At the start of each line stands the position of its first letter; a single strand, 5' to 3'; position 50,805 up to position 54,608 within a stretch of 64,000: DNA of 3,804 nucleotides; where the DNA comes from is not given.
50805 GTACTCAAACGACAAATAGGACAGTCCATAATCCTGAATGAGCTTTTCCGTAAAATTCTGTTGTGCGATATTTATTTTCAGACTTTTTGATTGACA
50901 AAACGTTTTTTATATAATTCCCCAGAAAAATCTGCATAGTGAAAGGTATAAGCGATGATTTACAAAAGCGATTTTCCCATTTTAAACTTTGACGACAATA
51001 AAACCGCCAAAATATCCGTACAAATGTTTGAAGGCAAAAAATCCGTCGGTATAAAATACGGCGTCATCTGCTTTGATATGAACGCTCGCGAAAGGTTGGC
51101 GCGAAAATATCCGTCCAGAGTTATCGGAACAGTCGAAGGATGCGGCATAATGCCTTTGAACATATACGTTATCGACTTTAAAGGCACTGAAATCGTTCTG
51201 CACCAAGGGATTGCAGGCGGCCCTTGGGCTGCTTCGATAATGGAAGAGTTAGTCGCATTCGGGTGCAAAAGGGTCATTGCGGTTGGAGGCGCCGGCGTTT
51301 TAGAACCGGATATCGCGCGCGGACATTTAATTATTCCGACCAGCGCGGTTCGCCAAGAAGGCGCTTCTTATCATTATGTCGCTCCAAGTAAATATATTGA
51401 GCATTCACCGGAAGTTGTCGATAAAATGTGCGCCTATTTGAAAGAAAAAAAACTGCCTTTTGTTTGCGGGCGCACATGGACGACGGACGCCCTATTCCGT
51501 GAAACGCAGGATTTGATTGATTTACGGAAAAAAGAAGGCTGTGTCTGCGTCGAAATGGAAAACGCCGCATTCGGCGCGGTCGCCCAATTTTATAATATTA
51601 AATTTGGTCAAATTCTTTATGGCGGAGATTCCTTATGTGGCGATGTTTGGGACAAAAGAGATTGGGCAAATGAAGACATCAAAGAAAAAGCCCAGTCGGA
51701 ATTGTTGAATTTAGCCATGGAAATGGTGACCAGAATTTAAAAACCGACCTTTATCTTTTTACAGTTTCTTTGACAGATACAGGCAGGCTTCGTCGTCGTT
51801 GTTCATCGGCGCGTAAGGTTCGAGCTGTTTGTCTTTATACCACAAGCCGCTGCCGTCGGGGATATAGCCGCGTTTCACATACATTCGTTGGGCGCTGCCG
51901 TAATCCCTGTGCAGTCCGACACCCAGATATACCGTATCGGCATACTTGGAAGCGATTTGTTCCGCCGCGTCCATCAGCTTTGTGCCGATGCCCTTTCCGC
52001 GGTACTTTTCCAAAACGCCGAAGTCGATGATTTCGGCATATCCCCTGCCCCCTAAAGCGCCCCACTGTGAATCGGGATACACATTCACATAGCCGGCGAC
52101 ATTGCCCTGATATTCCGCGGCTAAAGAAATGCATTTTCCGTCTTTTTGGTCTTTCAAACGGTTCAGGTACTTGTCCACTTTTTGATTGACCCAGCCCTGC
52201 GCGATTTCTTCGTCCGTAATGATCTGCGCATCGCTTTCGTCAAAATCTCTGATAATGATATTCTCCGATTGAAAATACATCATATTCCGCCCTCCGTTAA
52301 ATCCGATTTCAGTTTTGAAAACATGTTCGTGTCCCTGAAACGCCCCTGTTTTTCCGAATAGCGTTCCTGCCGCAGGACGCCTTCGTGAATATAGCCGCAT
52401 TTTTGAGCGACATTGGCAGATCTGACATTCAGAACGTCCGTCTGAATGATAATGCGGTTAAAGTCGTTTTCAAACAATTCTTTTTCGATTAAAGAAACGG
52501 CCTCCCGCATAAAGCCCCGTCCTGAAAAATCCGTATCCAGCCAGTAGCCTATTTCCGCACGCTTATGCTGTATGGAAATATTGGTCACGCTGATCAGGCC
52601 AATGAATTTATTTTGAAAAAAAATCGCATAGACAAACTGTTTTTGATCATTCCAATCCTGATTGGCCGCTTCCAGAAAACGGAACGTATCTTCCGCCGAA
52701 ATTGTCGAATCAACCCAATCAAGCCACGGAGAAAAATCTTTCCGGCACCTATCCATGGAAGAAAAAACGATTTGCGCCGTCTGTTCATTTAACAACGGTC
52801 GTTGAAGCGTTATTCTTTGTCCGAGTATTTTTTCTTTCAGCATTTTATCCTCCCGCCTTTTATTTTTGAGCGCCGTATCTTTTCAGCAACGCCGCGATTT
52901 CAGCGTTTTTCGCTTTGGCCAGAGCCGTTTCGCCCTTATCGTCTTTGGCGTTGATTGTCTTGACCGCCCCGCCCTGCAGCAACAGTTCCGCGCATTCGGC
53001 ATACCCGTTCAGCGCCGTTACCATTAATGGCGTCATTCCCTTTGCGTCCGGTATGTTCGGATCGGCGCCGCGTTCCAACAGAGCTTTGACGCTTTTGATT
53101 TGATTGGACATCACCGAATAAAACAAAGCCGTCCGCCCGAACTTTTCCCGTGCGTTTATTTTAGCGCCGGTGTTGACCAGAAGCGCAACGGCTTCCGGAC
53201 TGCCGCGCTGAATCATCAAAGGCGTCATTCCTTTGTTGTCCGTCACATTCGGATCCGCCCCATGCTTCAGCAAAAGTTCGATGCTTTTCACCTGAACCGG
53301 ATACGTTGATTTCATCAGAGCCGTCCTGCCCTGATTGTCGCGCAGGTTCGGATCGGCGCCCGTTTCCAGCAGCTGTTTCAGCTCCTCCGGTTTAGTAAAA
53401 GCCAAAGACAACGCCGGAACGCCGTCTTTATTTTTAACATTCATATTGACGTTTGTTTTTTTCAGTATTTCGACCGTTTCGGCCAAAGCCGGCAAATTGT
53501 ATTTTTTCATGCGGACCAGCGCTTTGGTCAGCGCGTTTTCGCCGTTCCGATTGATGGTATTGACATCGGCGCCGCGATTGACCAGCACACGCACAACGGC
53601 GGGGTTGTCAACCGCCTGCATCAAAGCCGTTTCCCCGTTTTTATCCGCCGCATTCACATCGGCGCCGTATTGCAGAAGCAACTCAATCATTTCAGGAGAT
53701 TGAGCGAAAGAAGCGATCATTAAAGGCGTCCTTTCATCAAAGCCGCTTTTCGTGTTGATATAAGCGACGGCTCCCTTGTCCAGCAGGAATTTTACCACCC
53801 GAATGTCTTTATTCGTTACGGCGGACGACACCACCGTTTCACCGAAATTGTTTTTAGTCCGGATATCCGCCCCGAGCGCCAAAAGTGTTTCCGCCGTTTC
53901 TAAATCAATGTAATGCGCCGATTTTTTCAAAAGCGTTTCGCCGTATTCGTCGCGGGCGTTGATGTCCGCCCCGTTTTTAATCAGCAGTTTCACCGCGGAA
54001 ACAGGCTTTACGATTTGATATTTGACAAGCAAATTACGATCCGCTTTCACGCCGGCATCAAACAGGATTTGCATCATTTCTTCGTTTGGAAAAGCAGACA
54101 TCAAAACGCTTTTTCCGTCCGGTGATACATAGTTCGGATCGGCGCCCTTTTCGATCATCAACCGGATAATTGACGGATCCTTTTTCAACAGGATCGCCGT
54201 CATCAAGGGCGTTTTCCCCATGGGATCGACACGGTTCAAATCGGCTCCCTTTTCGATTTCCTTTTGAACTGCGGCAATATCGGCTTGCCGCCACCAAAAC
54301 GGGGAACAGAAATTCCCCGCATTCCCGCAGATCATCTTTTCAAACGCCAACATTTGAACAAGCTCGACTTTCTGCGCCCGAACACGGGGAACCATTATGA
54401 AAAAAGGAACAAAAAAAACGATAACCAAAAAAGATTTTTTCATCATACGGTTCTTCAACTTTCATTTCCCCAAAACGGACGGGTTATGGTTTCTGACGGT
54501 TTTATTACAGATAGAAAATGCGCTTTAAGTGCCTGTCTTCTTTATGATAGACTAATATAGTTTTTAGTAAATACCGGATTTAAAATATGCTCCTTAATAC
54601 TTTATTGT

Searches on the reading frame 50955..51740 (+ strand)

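Call 12: search_protein_families(library=pfam, proteins=[window:50955-51740:+], max_evalue=0.001)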
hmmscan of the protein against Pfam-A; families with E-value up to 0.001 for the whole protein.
window:50955-51740:+ (261 aa): 1 family
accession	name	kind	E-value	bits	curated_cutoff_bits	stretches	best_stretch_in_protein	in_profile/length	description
PF01048.26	PNP_UDP_1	-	3.6e-32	112.1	25.1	1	34-258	1-232/233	Phosphorylase superfamily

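Call 55: search_protein_families(library=padloc, proteins=[window:50955-51740:+], max_evalue=0.001)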
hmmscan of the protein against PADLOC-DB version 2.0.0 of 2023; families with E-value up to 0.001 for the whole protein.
window:50955-51740:+ (261 aa): 0 families

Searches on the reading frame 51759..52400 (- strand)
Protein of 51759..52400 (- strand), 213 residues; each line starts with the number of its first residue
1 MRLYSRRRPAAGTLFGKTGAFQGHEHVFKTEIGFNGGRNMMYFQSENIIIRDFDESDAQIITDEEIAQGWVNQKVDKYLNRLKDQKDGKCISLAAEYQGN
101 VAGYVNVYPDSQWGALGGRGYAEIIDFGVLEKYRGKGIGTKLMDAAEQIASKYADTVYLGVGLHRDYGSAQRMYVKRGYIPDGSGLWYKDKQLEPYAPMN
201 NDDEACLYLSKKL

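Call 12: search_protein_families(library=pfam, proteins=[window:51759-52400:-], max_evalue=0.001)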
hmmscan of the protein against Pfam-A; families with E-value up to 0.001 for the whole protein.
window:51759-52400:- (213 aa): 3 families
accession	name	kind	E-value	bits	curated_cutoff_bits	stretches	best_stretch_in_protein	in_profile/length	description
PF00583.31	Acetyltransf_1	-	2.4e-16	60.5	20.7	1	79-179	21-116/116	Acetyltransferase (GNAT) family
PF13508.13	Acetyltransf_7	-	2.3e-11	44.4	27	1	93-180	6-83/84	Acetyltransferase (GNAT) domain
PF13673.13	Acetyltransf_10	-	8.6e-08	32.7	23.6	1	78-183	21-111/128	Acetyltransferase (GNAT) domain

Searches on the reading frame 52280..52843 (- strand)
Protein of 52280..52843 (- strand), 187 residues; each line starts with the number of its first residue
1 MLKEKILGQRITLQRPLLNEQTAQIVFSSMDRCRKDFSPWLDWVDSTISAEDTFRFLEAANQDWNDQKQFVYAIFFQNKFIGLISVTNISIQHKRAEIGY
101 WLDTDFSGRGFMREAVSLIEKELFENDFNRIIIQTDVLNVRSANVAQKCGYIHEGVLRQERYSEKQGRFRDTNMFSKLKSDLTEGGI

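Call 12: search_protein_families(library=pfam, proteins=[window:52280-52843:-], max_evalue=0.001)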
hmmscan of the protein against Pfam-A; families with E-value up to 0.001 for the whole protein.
window:52280-52843:- (187 aa): 2 families
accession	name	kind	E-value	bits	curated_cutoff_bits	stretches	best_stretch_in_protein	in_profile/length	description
PF13302.13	Acetyltransf_3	-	4.4e-21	76.5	25.4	1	33-151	24-137/138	Acetyltransferase (GNAT) domain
PF00583.31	Acetyltransf_1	-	5.9e-11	43.1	20.7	1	52-151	16-116/116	Acetyltransferase (GNAT) family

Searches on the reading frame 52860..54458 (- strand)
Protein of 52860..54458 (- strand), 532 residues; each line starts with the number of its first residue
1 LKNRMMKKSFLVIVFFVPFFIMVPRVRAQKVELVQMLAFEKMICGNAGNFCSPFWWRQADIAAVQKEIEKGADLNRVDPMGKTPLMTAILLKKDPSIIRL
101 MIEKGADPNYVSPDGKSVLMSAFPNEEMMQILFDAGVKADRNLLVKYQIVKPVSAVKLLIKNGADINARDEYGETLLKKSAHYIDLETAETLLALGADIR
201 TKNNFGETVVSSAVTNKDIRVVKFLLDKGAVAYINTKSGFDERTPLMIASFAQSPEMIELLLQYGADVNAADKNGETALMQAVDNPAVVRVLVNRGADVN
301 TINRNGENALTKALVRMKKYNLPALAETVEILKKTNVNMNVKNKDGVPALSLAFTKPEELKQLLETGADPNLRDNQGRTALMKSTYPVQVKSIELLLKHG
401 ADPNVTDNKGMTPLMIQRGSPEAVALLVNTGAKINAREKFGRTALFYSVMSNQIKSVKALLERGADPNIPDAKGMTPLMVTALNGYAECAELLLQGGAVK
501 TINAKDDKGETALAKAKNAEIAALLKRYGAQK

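Call 12: search_protein_families(library=pfam, proteins=[window:52860-54458:-], max_evalue=0.001)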
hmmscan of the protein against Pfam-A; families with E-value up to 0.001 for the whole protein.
window:52860-54458:- (532 aa): 6 families
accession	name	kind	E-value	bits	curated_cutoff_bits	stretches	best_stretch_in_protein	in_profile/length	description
PF12796.13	Ank_2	-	4.4e-70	232.7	27.3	7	213-302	4-89/90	Ankyrin repeats (3 copies)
PF00023.36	Ank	-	7.8e-61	199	21.1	4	242-273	2-33/33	Ankyrin repeat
PF13637.12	Ank_4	-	1.5e-59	197.1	22.7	5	450-494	6-50/50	Ankyrin repeats (many copies)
PF13857.12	Ank_5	-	5.2e-47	157.8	27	6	261-313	1-56/56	Ankyrin repeats (many copies)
PF13606.12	Ank_3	-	4.5e-39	127.9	22.3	1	242-270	2-30/30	Ankyrin repeat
PF23745.1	ANK_LRRK2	-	3.4e-13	50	27.5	0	163-230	21-88/130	LRRK2 ANK repeat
